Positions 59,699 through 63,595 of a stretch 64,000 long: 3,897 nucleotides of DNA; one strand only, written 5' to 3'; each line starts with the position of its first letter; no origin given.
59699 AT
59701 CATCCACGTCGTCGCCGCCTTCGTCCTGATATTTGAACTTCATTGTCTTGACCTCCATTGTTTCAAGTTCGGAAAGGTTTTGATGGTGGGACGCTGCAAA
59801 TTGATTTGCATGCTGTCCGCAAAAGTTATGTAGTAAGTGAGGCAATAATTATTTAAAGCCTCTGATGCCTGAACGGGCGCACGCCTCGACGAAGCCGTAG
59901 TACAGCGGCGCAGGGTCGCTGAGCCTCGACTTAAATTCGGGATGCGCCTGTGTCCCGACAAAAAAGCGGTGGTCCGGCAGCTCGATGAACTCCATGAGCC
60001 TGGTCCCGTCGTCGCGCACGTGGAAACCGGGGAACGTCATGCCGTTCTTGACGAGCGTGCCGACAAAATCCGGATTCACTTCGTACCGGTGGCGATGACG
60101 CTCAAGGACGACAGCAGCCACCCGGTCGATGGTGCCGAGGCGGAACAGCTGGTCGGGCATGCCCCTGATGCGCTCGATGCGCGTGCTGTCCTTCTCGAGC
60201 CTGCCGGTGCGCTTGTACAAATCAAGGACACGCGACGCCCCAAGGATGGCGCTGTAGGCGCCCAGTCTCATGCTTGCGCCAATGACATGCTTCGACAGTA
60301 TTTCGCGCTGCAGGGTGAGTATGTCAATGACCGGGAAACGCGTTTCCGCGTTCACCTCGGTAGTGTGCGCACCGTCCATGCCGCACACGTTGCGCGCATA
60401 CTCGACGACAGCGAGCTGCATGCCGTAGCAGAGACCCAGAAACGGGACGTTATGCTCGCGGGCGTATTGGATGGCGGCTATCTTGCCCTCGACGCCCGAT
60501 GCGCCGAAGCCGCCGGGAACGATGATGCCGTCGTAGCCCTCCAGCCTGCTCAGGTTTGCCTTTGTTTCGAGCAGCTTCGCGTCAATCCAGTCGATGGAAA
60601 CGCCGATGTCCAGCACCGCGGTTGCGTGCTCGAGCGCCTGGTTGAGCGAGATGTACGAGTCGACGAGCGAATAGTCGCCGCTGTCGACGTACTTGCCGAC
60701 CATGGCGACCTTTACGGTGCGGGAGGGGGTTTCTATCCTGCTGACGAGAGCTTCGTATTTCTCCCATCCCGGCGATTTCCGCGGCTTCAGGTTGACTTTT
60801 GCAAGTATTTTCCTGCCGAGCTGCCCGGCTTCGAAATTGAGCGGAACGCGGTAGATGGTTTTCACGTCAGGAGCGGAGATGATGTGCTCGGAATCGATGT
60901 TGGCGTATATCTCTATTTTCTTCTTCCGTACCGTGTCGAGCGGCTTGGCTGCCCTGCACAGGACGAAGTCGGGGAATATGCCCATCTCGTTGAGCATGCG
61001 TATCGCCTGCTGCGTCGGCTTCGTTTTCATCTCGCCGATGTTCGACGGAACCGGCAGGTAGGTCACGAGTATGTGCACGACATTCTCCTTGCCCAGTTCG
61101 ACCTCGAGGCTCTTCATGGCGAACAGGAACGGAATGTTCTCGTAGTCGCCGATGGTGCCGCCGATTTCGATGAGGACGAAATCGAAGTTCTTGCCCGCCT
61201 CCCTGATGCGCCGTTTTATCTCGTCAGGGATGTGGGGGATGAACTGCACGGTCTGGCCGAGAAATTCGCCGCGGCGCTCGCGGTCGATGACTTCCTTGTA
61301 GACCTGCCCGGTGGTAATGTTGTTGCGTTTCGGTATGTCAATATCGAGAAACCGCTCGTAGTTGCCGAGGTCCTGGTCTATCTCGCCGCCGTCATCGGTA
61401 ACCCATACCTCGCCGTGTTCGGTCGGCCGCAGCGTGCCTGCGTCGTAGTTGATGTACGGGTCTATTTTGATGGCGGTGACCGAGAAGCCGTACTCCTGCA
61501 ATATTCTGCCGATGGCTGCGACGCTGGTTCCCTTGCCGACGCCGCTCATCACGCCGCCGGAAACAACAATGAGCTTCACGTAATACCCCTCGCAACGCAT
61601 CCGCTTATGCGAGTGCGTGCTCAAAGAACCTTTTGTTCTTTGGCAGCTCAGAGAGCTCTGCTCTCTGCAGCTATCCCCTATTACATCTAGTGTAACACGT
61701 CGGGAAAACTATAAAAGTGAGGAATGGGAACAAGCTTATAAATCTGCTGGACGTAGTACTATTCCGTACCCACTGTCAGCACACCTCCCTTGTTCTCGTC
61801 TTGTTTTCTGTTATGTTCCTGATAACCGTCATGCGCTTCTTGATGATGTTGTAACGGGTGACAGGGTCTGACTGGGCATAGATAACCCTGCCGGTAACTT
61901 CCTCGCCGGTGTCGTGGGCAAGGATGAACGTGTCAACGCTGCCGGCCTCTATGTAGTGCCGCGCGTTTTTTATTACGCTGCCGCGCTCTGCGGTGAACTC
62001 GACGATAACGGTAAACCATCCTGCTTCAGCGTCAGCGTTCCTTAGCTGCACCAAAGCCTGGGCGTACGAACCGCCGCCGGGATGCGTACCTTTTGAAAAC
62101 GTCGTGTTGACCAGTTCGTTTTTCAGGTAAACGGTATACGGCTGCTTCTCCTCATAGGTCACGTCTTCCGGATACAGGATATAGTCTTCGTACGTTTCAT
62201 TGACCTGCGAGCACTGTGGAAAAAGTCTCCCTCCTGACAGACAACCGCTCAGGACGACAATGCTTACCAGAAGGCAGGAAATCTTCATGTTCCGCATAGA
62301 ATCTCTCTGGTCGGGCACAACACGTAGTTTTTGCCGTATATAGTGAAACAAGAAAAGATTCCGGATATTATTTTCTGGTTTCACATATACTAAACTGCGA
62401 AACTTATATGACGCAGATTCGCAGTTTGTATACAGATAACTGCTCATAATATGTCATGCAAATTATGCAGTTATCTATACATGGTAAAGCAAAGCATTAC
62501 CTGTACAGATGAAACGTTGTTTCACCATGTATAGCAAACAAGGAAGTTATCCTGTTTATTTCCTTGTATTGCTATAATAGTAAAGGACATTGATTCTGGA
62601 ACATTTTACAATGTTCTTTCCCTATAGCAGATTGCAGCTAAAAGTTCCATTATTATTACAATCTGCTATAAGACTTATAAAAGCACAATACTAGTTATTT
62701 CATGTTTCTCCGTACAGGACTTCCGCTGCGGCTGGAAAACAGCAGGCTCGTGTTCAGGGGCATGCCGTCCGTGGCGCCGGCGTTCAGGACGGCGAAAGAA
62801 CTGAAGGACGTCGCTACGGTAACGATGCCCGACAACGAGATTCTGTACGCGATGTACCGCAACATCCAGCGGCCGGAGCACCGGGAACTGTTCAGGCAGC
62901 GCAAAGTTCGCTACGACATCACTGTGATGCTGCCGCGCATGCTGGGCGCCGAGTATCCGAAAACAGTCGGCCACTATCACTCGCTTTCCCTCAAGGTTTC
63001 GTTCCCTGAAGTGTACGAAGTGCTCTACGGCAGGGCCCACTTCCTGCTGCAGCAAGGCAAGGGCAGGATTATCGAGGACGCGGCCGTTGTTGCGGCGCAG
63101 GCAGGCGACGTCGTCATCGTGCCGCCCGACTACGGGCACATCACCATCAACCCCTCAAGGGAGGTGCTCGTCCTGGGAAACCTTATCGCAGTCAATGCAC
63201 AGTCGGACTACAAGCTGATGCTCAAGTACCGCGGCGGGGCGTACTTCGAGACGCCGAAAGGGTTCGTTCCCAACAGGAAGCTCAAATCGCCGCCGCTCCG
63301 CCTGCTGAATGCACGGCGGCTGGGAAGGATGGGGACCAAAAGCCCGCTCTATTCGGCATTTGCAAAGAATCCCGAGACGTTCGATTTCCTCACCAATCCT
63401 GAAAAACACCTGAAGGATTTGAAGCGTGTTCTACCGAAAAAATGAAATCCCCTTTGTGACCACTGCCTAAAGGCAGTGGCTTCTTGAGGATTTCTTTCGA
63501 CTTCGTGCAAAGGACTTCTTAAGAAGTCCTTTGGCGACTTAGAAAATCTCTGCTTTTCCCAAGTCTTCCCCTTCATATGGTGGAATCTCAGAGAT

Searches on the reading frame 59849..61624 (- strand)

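Call 14: search_protein_families(library=pfam, proteins=[window:59849-61624:-], max_evalue=0.001)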
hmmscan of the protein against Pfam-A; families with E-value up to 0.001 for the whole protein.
window:59849-61624:- (591 aa): 4 families
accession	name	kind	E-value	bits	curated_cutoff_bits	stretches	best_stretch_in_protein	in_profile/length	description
PF06418.20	CTP_synth_N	-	3.1e-106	355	26.1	1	17-279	1-265/265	CTP synthase N-terminus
PF00117.34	GATase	-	6.1e-33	114.5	22.8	1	320-580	2-189/190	Glutamine amidotransferase class-I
PF01656.29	CbiA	-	3e-05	24.4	25.4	1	26-160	7-54/125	CobQ/CobB/MinD/ParA nucleotide binding domain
PF07722.19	Peptidase_C26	-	0.00086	19.6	20.5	0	382-407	95-120/219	Peptidase C26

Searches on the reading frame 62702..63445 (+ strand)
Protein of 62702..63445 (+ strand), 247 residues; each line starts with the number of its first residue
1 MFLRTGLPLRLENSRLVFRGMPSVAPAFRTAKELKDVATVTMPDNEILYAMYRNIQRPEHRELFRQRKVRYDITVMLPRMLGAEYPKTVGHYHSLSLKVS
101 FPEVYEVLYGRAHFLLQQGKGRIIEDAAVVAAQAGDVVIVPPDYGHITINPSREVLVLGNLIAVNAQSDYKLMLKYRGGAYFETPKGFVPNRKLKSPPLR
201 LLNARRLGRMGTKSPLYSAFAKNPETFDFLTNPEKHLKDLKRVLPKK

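Call 14: search_protein_families(library=pfam, proteins=[window:62702-63445:+], max_evalue=0.001)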
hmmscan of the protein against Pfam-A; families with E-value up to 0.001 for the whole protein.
window:62702-63445:+ (247 aa): 2 families
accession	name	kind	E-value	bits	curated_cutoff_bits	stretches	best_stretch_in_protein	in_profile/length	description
PF06560.17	GPI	-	9.2e-37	126.5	20.7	1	43-183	24-165/182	Glucose-6-phosphate isomerase (GPI)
PF07883.17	Cupin_2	-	7.9e-05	22.7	27.2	1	114-158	22-66/70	Cupin domain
